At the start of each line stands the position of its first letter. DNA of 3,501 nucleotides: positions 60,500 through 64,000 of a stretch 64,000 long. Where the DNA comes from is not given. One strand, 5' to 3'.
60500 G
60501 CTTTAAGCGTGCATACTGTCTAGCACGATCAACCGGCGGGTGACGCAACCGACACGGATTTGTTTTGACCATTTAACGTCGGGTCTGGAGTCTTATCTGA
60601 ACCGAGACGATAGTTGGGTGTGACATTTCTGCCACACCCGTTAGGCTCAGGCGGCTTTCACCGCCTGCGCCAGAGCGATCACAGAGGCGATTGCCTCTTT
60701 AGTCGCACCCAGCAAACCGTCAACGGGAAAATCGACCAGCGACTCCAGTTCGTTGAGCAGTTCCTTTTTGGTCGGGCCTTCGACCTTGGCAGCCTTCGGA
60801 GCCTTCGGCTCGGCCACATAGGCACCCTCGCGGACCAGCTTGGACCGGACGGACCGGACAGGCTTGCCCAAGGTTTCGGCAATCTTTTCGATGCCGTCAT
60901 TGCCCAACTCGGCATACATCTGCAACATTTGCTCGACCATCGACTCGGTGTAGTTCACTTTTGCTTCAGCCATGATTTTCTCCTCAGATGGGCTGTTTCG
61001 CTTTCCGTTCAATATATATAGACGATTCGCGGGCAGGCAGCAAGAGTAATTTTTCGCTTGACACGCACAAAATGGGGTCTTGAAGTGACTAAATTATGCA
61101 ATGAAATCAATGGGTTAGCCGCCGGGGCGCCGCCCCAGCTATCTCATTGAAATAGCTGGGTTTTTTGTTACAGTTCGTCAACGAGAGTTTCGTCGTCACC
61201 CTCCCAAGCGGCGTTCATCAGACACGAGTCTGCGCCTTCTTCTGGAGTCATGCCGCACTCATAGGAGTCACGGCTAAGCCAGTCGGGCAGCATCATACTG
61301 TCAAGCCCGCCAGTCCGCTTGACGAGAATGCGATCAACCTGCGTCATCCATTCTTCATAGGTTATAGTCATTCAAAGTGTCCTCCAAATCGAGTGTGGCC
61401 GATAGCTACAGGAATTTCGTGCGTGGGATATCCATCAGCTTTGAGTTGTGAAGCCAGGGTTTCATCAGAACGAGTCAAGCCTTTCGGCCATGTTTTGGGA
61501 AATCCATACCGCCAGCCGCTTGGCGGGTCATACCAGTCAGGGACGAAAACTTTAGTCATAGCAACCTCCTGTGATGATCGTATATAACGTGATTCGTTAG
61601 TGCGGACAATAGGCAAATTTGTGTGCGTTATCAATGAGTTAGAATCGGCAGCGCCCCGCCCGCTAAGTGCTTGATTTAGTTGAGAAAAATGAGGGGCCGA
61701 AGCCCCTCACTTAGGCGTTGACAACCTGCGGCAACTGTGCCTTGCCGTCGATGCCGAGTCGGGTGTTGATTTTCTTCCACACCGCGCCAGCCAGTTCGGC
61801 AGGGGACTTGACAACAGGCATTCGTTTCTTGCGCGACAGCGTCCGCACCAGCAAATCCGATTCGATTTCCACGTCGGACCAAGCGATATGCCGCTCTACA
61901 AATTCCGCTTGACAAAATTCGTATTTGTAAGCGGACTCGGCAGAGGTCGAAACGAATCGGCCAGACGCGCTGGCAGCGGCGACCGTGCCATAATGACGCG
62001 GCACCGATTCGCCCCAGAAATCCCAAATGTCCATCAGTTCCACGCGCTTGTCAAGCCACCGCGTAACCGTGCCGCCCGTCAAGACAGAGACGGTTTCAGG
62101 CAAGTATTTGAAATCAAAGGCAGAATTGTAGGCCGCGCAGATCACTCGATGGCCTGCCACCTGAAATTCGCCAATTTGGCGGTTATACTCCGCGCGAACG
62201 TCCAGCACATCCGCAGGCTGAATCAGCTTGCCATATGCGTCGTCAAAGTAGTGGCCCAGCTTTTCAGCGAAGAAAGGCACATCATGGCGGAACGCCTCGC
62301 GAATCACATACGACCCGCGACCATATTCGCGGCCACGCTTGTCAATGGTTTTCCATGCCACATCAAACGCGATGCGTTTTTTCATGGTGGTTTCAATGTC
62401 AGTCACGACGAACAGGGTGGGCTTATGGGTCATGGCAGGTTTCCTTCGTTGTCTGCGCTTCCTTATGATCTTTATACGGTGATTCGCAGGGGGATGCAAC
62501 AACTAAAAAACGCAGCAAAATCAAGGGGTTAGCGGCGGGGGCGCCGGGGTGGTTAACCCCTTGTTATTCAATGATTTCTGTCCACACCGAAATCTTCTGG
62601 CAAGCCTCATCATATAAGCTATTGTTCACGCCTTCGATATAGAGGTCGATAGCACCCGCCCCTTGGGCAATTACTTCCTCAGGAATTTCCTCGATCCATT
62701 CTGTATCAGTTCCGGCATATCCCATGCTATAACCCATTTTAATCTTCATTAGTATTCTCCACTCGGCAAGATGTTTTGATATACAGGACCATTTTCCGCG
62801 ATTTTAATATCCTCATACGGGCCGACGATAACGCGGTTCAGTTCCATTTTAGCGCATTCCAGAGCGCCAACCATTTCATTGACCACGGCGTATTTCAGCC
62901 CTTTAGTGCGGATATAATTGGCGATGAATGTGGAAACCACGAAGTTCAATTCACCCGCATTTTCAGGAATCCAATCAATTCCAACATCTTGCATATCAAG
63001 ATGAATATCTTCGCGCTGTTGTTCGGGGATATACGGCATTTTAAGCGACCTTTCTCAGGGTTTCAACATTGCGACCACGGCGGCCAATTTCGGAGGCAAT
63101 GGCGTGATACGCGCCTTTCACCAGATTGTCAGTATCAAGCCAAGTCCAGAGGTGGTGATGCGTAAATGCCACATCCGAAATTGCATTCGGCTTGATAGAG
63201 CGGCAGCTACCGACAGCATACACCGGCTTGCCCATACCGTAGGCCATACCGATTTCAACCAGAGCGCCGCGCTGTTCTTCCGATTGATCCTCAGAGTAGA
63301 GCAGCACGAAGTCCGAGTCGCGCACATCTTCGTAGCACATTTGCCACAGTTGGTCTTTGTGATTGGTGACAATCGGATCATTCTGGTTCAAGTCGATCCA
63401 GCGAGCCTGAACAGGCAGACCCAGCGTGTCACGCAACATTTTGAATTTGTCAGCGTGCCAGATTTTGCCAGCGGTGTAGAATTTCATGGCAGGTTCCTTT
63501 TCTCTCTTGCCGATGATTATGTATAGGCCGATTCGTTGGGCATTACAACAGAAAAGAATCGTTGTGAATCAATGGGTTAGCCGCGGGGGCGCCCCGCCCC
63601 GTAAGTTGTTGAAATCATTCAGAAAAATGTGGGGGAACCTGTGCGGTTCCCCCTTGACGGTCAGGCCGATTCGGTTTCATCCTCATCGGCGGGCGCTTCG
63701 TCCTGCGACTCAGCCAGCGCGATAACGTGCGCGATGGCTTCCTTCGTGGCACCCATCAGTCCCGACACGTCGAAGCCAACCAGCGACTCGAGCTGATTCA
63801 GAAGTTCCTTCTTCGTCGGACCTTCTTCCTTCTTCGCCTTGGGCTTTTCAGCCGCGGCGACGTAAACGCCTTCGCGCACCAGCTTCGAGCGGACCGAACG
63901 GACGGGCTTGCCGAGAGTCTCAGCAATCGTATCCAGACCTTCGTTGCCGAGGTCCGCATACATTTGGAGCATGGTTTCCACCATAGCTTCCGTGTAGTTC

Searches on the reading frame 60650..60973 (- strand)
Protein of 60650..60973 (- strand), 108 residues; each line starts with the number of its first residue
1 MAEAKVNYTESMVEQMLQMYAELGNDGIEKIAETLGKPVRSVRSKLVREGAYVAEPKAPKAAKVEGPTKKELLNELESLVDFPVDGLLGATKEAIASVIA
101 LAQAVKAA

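Call 8: search_protein_families(library=pfam, proteins=[window:60650-60973:-], max_evalue=1)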
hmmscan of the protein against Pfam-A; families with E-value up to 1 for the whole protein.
seq(108 aa): 4 families
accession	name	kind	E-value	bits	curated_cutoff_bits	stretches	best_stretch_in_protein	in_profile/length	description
PF08281.18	Sigma70_r4_2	-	0.019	15.1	25.7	1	29-48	30-49/54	Sigma-70, region 4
PF22564.2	HAAS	-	0.12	13.2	27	0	18-39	27-50/55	HAAS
PF04874.19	Mak16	-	0.2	12.8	23.5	1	55-78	12-35/100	Mak16 protein C-terminal region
PF13384.12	HTH_23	-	0.2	11.9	24.6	1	15-43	9-35/50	Homeodomain-like domain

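Call 9: search_protein_families(library=phrogs, proteins=[window:60650-60973:-], max_evalue=1)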
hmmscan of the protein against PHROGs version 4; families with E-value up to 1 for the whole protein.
seq(108 aa): 2 families
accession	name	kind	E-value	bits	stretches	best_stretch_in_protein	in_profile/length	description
phrog_1725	-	DNA, RNA and nucleotide metabolism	1.4e-06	29.8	1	3-78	14-91/129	DNA binding protein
phrog_323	-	transcription regulation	0.0061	17.1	1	3-53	3-50/319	transcriptional regulator, D5-like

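Call 14: search_dna_similar(query=window:60650-60973:-, collection=phages, mode=protein, max_rows=40, max_evalue=0.001)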
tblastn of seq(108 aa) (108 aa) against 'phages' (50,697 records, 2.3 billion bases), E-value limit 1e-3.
No match.

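Call 41: find_encoding_contigs(protein=window:60650-60973:-, flank=10000, max_places=4)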
Protein seq(108 aa) (108 aa): 9 contigs read that carry it; 4 places shown.
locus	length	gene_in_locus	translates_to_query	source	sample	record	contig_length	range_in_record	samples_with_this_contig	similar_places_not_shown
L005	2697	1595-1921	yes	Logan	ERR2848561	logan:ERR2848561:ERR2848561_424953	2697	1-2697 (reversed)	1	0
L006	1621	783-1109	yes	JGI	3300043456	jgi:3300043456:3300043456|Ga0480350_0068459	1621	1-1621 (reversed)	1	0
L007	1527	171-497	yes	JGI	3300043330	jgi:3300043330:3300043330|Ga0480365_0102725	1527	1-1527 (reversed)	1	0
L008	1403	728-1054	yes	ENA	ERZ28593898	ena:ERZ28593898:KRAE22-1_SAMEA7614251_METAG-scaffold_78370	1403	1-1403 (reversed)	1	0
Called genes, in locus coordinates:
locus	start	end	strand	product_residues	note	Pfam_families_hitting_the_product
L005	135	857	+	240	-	-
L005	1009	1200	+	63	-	-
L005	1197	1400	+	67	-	-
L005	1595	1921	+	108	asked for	-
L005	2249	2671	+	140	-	-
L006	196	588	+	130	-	-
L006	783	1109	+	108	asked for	-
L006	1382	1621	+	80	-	?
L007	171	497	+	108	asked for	-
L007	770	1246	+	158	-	-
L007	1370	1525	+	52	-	?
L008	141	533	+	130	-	-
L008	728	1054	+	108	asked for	-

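Call 43: find_encoding_contigs(protein=window:60650-60973:-, flank=10000, max_places=10)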
Protein seq(108 aa) (108 aa): 9 contigs read that carry it; 7 places shown.
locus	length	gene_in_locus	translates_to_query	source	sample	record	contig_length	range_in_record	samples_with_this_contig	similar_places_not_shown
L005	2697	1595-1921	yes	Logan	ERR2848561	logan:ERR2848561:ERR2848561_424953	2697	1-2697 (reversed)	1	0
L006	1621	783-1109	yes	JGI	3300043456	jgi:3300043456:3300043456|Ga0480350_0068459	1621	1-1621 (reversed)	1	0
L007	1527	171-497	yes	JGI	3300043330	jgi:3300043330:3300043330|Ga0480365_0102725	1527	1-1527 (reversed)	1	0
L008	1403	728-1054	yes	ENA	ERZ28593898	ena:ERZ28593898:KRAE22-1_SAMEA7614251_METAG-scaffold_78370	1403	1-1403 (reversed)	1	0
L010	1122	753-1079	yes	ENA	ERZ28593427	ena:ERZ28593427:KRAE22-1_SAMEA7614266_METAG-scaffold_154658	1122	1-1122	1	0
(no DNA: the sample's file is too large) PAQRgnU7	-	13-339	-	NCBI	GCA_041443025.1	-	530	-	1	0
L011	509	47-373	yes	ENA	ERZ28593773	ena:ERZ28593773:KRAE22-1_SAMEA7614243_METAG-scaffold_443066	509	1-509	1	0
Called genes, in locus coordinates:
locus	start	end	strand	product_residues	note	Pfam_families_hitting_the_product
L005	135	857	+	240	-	-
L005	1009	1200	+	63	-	-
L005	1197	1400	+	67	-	-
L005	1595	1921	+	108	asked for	-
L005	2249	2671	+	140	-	-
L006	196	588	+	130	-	-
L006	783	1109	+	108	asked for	-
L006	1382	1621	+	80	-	?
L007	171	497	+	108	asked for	-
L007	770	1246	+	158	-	-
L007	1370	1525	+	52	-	?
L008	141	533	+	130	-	-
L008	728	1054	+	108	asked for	-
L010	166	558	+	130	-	-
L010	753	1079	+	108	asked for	-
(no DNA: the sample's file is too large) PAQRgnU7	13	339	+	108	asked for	-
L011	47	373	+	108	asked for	-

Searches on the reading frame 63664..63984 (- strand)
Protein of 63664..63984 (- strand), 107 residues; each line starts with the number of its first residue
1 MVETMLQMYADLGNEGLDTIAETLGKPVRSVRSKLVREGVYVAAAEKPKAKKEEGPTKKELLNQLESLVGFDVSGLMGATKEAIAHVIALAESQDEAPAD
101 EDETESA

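Call 8: search_protein_families(library=pfam, proteins=[window:63664-63984:-], max_evalue=1)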
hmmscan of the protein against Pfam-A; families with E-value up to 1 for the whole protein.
seq(107 aa): 1 family
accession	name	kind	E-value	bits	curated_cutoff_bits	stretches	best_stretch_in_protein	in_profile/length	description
PF08281.18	Sigma70_r4_2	-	0.032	14.3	25.7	1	17-37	29-49/54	Sigma-70, region 4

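Call 9: search_protein_families(library=phrogs, proteins=[window:63664-63984:-], max_evalue=1)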
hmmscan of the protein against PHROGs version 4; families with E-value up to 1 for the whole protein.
seq(107 aa): 3 families
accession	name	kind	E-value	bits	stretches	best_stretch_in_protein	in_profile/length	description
phrog_1725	-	DNA, RNA and nucleotide metabolism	1.1e-05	26.9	1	14-67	36-91/129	DNA binding protein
phrog_10033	-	unknown function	0.047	15.2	1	18-68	44-96/99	-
phrog_323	-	transcription regulation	0.12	12.9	1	14-48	22-198/319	transcriptional regulator, D5-like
